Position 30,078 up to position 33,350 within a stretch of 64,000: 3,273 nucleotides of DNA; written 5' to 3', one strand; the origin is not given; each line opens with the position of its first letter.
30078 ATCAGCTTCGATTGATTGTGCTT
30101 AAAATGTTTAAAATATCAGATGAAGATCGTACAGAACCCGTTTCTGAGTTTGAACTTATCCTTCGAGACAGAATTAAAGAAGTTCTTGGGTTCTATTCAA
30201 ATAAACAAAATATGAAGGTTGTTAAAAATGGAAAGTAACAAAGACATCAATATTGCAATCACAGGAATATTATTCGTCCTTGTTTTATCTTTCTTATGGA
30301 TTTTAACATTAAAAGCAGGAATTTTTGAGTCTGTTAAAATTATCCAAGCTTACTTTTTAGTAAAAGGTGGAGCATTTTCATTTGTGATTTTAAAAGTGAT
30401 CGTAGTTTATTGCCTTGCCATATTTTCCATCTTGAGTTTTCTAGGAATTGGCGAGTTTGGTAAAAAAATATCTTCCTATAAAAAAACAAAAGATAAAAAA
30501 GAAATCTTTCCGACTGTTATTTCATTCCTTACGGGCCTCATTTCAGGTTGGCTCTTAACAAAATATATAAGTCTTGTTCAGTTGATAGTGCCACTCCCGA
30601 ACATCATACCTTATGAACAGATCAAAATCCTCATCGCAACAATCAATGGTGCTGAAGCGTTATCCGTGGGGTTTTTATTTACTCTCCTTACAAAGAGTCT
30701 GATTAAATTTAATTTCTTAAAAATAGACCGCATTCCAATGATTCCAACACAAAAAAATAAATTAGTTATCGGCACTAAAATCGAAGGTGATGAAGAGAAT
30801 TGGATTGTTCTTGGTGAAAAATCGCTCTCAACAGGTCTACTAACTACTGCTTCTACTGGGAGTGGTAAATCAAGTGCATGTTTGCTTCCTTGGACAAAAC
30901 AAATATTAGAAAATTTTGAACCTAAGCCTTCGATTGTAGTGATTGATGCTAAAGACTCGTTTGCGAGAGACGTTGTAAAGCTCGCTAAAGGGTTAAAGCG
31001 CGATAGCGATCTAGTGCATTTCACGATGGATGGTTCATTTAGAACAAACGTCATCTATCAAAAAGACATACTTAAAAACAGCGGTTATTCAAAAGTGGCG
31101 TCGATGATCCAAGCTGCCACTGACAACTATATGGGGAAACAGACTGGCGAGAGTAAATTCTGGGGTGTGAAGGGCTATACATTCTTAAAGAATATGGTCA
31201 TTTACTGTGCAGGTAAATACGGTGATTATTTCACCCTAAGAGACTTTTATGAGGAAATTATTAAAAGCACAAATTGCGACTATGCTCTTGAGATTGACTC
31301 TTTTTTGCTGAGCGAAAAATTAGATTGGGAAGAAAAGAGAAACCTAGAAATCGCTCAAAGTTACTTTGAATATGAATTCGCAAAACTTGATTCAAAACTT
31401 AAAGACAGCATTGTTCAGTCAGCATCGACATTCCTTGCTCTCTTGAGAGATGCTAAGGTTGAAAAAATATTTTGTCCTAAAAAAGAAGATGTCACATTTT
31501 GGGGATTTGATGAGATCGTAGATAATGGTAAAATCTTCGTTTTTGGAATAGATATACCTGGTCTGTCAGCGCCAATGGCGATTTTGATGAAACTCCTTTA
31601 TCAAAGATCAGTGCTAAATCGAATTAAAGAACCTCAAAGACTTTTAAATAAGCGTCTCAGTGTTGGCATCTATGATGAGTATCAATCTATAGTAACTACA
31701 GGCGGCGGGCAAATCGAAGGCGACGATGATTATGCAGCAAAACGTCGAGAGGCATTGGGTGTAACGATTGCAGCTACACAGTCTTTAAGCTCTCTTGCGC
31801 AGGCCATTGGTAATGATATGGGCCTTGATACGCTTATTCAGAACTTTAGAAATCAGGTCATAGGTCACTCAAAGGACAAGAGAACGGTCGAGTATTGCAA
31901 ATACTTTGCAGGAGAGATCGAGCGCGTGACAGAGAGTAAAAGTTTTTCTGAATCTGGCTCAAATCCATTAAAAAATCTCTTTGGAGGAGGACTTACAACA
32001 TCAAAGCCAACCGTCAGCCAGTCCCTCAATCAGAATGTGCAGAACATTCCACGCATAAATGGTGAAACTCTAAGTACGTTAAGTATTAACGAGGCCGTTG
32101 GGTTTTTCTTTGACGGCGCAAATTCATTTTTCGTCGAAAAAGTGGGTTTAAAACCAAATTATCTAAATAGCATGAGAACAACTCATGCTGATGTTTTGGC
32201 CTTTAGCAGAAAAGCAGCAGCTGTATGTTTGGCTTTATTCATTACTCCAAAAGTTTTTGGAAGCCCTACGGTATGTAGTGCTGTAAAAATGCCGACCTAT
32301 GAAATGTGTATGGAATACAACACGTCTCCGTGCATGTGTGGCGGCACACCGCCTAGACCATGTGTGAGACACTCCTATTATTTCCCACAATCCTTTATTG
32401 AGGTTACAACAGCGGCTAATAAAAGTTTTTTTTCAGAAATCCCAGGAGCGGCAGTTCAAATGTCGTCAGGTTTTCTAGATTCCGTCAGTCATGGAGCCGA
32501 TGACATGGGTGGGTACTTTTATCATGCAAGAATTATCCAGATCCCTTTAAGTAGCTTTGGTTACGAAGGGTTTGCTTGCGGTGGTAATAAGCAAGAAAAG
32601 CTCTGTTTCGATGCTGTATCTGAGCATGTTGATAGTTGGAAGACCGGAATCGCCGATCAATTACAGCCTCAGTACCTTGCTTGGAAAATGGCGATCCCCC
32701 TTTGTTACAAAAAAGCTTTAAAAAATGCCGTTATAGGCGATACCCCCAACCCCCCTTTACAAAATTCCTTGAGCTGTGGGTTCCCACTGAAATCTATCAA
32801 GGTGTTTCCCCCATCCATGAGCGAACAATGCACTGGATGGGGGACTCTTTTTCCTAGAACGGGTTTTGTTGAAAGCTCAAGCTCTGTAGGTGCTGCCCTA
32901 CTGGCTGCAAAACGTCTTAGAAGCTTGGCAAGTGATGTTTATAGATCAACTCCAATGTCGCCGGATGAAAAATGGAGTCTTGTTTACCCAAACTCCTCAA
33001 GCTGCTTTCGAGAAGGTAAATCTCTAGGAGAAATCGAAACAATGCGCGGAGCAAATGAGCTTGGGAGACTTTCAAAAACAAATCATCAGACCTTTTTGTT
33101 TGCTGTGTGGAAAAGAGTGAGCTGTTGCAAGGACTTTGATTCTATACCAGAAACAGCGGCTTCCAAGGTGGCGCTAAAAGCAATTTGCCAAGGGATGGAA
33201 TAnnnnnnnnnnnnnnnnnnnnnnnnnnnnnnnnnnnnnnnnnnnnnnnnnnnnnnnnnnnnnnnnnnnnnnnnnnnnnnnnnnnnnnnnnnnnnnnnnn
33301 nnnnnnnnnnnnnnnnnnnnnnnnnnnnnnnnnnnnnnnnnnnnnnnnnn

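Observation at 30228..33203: In-frame fusion of a cytoplasmic type IV coupling protein with a periplasmic TraU-like domain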

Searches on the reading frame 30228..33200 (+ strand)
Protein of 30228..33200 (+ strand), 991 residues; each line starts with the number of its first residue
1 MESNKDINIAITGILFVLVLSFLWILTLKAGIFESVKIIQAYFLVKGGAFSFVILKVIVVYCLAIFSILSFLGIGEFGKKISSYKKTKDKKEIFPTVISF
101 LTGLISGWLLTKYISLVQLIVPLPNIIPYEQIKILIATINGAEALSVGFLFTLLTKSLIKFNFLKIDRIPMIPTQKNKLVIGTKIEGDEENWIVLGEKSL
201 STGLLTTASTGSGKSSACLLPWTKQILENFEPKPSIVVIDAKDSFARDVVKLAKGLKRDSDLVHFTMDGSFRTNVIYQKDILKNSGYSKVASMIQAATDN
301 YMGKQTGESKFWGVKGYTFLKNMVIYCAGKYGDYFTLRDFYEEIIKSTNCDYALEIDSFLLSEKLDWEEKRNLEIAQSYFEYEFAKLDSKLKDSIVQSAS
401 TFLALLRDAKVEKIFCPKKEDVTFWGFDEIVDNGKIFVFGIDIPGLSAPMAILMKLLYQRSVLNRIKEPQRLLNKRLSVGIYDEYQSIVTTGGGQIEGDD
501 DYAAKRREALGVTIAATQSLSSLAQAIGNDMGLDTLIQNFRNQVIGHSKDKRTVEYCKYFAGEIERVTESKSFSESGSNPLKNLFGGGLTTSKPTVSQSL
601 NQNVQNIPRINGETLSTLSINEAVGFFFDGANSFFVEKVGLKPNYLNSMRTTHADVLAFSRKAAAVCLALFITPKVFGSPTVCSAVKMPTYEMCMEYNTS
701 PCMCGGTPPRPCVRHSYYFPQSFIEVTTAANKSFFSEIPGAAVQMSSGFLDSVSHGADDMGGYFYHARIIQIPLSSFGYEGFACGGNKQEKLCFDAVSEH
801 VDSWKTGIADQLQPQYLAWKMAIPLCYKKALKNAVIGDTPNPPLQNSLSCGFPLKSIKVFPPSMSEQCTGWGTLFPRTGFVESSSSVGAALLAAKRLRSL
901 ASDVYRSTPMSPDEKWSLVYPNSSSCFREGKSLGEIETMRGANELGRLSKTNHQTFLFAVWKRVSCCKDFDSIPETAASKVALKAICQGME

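Call 3: search_protein_families(library=pfam, proteins=[window:30228-33200:+], max_evalue=0.1)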
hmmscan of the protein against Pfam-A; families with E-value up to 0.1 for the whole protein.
window:30228-33200:+ (991 aa): 4 families
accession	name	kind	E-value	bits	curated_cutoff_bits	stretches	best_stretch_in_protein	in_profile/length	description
PF06834.16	TraU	-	8.2e-09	35.7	26.5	2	871-968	196-305/306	TraU protein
PF10412.15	TrwB_AAD_bind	-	0.00057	19.3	20.5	1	503-612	266-371/387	Type IV secretion-system coupling protein DNA-binding domain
PF12696.13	TraG-D_C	-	0.0065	16.8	22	1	505-586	24-98/126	TraM recognition site of TraD and TraG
PF00270.35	DEAD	-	0.0098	16.1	26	1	204-259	17-71/167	DEAD/DEAH box helicase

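Call 4: search_protein_families(library=ncbifam, proteins=[window:30228-33200:+], max_evalue=0.1)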
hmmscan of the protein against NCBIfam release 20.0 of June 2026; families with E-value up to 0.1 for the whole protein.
window:30228-33200:+ (991 aa): 2 families
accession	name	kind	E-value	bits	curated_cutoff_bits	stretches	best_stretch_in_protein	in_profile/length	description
TIGR03743.1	SXT_TraD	subfamily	2.4e-05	23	366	1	386-575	386-579/636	conjugative transfer system coupling protein TraD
TIGR03756.1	conj_TIGR03756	hypoth_equivalog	0.0013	18.1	188.35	1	868-969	178-288/298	TIGR03756 family integrating conjugative element protein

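Call 6: find_homologous_proteins(query=window:30228-33200:+)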
Query window:30228-33200:+ (991 aa): 22 proteins with E <= 0.001 among 8000 candidates.
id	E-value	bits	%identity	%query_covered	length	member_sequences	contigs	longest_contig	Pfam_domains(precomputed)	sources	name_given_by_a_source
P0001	0.0e+0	2256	100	100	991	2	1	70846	PF06834.17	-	-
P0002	0.0e+0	1903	81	100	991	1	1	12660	PF06834.17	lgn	-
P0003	0.0e+0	1886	81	100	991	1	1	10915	PF06834.17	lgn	-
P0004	0.0e+0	1751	74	99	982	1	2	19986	PF06834.17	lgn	-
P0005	0.0e+0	1461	63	100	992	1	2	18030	PF06834.17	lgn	-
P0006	0.0e+0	1458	63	100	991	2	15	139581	PF06834.17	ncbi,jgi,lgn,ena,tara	tara:strand:+ start:19131 stop:22106 length:2976 start_codon:yes stop_codon:yes gene_type:complete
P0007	0.0e+0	1302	57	100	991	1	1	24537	PF06834.17,PF02399.22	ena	-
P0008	0.0e+0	1118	50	100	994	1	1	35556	PF10412.16,PF06834.17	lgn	-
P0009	0.0e+0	1116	50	100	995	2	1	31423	PF06834.17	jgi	-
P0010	0.0e+0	1100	49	100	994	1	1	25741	PF06834.17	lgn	-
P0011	0.0e+0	1098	50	100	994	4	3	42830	PF06834.17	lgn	-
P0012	0.0e+0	1097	50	100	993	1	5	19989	PF06834.17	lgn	-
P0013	0.0e+0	1086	48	100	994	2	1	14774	PF06834.17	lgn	-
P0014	0.0e+0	1085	49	100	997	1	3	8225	PF06834.17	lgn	-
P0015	0.0e+0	1072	48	100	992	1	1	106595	PF06834.17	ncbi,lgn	ncbi:MAG: hypothetical protein AB7G93_13315 [Bdellovibrionales bacterium]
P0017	0.0e+0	1057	47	100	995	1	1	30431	PF06834.17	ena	-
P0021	2.7e-211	722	42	82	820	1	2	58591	PF10412.16,PF06834.17,PF12696.14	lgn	-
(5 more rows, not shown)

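Call 15: find_encoding_contigs(protein=P0002, flank=6000, max_places=1)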
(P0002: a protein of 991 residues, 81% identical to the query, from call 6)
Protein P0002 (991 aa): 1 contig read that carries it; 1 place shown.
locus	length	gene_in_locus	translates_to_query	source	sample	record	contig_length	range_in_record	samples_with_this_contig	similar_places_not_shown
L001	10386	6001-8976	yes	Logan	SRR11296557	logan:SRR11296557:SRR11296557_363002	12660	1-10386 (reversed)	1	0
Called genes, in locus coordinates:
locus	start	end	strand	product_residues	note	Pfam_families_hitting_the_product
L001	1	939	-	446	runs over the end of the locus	PF00512:HisKA (faint), PF14501:HATPase_c_5, PF02518:HATPase_c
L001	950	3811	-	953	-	-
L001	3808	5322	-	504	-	PF00072:Response_reg, PF00158:Sigma54_activat, PF14532:Sigma54_activ_2, PF07724:AAA_2 (faint), PF07728:AAA_5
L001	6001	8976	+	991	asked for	PF06834:TraU (faint)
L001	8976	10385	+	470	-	?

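Call 16: find_encoding_contigs(protein=P0015, flank=10000, max_places=1)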
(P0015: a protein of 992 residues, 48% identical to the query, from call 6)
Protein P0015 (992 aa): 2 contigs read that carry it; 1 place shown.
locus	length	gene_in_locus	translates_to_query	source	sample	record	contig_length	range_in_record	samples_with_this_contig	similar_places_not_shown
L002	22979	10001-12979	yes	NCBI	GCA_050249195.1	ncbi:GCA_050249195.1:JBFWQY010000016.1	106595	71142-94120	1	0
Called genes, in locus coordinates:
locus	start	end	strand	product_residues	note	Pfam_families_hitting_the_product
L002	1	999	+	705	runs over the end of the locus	PF00403:HMA (weak), PF00122:E1-E2_ATPase, PF00702:Hydrolase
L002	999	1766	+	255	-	PF18306:LDcluster4, PF03641:Lysine_decarbox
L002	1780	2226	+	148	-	-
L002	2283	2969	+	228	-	PF13462:Thioredoxin_4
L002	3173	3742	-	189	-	-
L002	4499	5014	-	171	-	PF03713:DUF305, PF13628:DUF4142, PF03713:DUF305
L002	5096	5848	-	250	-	PF13645:YkuD_2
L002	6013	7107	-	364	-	PF04371:PAD_porph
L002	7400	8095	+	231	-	-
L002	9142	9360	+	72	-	-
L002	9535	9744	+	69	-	-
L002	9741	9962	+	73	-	-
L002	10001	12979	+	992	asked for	PF06834:TraU (faint)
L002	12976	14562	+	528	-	PF00437:T2SSE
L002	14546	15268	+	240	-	PF13098:Thioredoxin_2 (faint)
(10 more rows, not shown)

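Call 17: find_encoding_contigs(protein=P0017, flank=3000, max_places=1)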
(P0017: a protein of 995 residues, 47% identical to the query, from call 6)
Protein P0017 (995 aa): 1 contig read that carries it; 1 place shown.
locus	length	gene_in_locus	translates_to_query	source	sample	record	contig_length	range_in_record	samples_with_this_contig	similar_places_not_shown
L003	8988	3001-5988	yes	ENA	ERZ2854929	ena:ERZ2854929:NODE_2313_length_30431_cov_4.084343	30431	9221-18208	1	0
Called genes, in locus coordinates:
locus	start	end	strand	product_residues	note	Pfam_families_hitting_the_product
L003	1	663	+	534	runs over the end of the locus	PF00512:HisKA (weak), PF02518:HATPase_c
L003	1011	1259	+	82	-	-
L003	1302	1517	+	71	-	-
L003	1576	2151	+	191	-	-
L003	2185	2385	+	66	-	-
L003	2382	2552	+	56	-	-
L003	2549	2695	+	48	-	-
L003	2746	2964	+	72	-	-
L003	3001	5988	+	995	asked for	PF06834:TraU (weak)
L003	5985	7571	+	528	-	PF00437:T2SSE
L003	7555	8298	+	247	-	PF13728:TraF (faint)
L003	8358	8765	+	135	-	-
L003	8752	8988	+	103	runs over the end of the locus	-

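Call 18: find_encoding_contigs(protein=P0021, flank=10000, max_places=1)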
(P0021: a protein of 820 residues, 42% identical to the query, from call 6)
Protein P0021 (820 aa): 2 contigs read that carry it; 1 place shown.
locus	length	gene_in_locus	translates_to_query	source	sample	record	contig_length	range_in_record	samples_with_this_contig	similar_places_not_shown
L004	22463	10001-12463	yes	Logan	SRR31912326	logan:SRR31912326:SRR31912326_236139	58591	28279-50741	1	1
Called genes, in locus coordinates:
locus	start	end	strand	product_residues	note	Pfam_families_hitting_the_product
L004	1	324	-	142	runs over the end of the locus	PF01451:LMWPc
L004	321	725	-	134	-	-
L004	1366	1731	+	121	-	-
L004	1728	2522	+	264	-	-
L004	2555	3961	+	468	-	PF00496:SBP_bac_5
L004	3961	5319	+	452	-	PF02518:HATPase_c, PF13589:HATPase_c_3 (faint)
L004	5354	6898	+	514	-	PF00004:AAA (faint), PF00072:Response_reg (weak), PF13556:HTH_30 (faint), PF00158:Sigma54_activat, PF14532:Sigma54_activ_2, PF07724:AAA_2 (weak), PF07728:AAA_5, PF25601:AAA_lid_14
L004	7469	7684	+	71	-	-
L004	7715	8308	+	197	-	-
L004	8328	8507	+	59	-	-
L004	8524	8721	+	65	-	-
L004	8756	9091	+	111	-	-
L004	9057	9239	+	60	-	-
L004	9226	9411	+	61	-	-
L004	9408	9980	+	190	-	-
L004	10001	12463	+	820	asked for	PF10412:TrwB_AAD_bind, PF12696:TraG-D_C, PF06834:TraU (faint)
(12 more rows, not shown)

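Call 19: find_encoding_contigs(protein=P0006, flank=3000, max_places=1)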
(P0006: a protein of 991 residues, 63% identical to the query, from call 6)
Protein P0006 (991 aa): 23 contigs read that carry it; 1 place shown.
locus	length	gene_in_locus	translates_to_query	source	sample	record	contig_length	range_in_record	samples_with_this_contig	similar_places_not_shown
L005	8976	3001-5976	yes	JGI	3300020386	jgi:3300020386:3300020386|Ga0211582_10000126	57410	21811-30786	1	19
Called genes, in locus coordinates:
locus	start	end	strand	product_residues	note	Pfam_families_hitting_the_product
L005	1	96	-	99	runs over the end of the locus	-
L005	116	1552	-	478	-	PF00072:Response_reg, PF07728:AAA_5 (faint), PF00158:Sigma54_activat, PF14532:Sigma54_activ_2, PF25601:AAA_lid_14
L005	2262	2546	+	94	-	-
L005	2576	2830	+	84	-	-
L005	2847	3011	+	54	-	-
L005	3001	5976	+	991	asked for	PF06834:TraU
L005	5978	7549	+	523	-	PF00437:T2SSE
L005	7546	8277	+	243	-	PF13098:Thioredoxin_2 (weak), PF13728:TraF (faint)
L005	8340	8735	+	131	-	-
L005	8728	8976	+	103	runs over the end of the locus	-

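Call 20: find_encoding_contigs(protein=P0008, flank=3000, max_places=1)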
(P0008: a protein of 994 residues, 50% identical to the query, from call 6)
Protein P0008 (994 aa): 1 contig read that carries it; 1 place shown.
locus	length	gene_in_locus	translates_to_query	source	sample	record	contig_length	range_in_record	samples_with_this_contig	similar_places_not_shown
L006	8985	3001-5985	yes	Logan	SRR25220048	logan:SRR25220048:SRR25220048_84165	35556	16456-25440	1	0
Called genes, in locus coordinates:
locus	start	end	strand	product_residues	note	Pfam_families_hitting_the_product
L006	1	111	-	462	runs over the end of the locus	PF00072:Response_reg, PF03709:OKR_DC_1_N (weak), PF00158:Sigma54_activat, PF14532:Sigma54_activ_2, PF00004:AAA (weak), PF07726:AAA_3 (weak), PF07728:AAA_5 (weak), PF25601:AAA_lid_14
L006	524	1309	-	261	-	-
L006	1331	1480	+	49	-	-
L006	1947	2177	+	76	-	-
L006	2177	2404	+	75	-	-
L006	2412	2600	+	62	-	-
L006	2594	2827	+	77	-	-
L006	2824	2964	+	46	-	-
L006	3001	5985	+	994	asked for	PF10412:TrwB_AAD_bind (weak), PF06834:TraU (faint)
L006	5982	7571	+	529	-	PF00437:T2SSE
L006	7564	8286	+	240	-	PF13098:Thioredoxin_2 (weak), PF13728:TraF (weak)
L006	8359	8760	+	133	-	-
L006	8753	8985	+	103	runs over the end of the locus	-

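Call 27: search_protein_representatives(alignment_id=A1)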
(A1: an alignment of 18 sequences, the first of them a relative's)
Query: 18 sequences, 993 profile positions. Proteins with E-value up to 0.001 (for the whole library): 1697; up to 1e-10: 666; up to 1e-30: 178. The best 150 are listed.
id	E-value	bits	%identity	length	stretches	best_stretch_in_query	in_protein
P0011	0.0e+00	1816.0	-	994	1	1-993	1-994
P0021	0.0e+00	1259.3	-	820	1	182-993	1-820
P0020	0.0e+00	1018.5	-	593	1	399-992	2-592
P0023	8.6e-278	940.7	-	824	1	192-990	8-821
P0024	2.1e-257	873.2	-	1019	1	3-993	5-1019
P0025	1.1e-254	864.3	-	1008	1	4-992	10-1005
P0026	3.5e-251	852.6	-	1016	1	35-991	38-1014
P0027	2.4e-246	836.6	-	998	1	67-990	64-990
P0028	4.2e-235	799.4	-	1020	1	40-992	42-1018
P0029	1.2e-233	794.6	-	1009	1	1-992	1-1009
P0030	3.8e-233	792.9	-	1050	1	16-992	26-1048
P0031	1.3e-231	787.9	-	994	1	3-990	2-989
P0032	3.3e-231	786.5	-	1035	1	97-990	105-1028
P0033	3.0e-218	743.6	-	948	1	67-992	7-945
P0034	1.9e-215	734.3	-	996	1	20-991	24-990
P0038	8.4e-125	434.3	-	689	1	2-663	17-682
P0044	2.7e-91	323.4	-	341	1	665-991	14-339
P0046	3.1e-89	316.6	-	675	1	133-660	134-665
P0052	3.7e-76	273.3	-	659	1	6-660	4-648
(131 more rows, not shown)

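Call 30: predict_structure(alignment_id=A1)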
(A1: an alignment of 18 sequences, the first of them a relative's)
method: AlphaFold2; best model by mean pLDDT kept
length: 991 residues; sequences in the alignment: 18
mean_pLDDT: 61.3   pTM: 0.46
mean pLDDT of the five models: 61.3, 61.0, 55.1, 51.1, 50.8
residues with pLDDT >= 90: 0; 70-90: 425; 50-70: 256; < 50: 310
segments of 3 or more residues with pLDDT < 50: 1-3, 73-91, 163-167, 208-213, 304-309, 485-501, 518-616, 664-679, 739-763, 800-859, 861-883, 930-953, 989-991
pLDDT, mean of each block of 10 residues (from residue 1): 54 73 73 74 75 74 62 42 39 66 78 68 72 76 75 67 52 77 70 73 49 57 84 84 77 84 69 72 69 70 49 73 87 85 83 84 72 86 80 78 78 80 75 84 69 75 77 80 49 31 60 56 34 28 28 34 44 38 39 39 44 50 59 61 70 71 45 35 69 80 71 84 69 56 44 32 57 67 65 54 38 40 40 35 33 40 31 31 56 70 60 75 60 39 31 65 83 72 60 31
secondary structure, 60 per line:
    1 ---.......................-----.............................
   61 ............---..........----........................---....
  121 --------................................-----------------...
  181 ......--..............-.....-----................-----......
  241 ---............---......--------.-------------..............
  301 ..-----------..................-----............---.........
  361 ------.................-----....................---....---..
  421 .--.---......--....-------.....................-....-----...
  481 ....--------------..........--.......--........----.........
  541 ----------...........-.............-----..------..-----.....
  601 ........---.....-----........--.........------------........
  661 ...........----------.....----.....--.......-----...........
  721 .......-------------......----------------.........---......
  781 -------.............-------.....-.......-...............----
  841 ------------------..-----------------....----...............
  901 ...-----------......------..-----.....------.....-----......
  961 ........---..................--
elements in order (helices of 4 or more, strands of 3 or more residues): H4-26 H32-72 H76-85 H90-113 H117-120 H129-160 E178-186 E189-196 H197-202 E204-208 H214-229 E235-240 H244-255 E262-264 H287-302 H314-331 H337-348 H352-360 H367-383 H389-408 H412-415 H428-433 E436-439 H447-467 H469-472 E478-484 H499-508 E511-517 H520-527 H532-540 H551-561 E563-575 E596-608 H612-616 E622-629 E632-640 H653-671 H682-686 H691-695 E698-704 E710-727 H741-746 E763-771 H775-780 H788-800 H808-812 H814-820 H822-836 E878-881 H886-903 E915-920 H934-938 H945-949 E955-968 H972-989

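Call 32: search_solved_structures(query=A1, max_evalue=0.01)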
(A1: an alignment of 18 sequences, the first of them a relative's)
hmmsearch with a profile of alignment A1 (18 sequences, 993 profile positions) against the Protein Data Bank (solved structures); distinct sequences matched with E-value up to 0.01: 0.

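Call 34: find_related_loci(query=A1, collection=genome_contigs, flank=10000)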
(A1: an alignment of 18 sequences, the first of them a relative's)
Query A1 (991 aa) in genome_contigs; peptide patterns used: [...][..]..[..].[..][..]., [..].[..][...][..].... (x = any residue, [..] = any of these).
102 stretches matched a pattern; 6 encode a relative of the query (tblastn E <= 1e-3); 6 distinct loci.
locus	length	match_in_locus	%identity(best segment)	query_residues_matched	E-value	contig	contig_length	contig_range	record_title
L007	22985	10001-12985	50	1-991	0e+0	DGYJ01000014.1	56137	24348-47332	MAG TPA_asm: Bdellovibrionaceae bacterium UBA5009 UBA5009_contig_7705, whole genome shotgun sequence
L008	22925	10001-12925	49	18-991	0e+0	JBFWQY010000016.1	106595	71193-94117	MAG: Bdellovibrionales bacterium isolate CA_2019_TPBF_194 NODE_1682_length_106595_cov_12.330869_TPBF, whole genome shotg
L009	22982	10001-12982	49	1-991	0e+0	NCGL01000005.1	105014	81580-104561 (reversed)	MAG: Bdellovibrio sp. 28-41-41 04302015_28_scaffold_134, whole genome shotgun sequence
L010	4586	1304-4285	49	1-991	0e+0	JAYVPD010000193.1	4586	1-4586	MAG: Pseudobdellovibrionaceae bacterium isolate GL72_DN_metabat_174_sub GL72_DN_metabat_174_sub_192, whole genome shotgu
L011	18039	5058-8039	49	1-991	0e+0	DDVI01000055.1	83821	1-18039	MAG TPA_asm: Bdellovibrionaceae bacterium UBA2316 UBA2316_contig_127, whole genome shotgun sequence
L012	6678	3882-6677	48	1-929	0e+0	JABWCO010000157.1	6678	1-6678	MAG: Bdellovibrio sp. isolate MAG_58 scaffold_14302, whole genome shotgun sequence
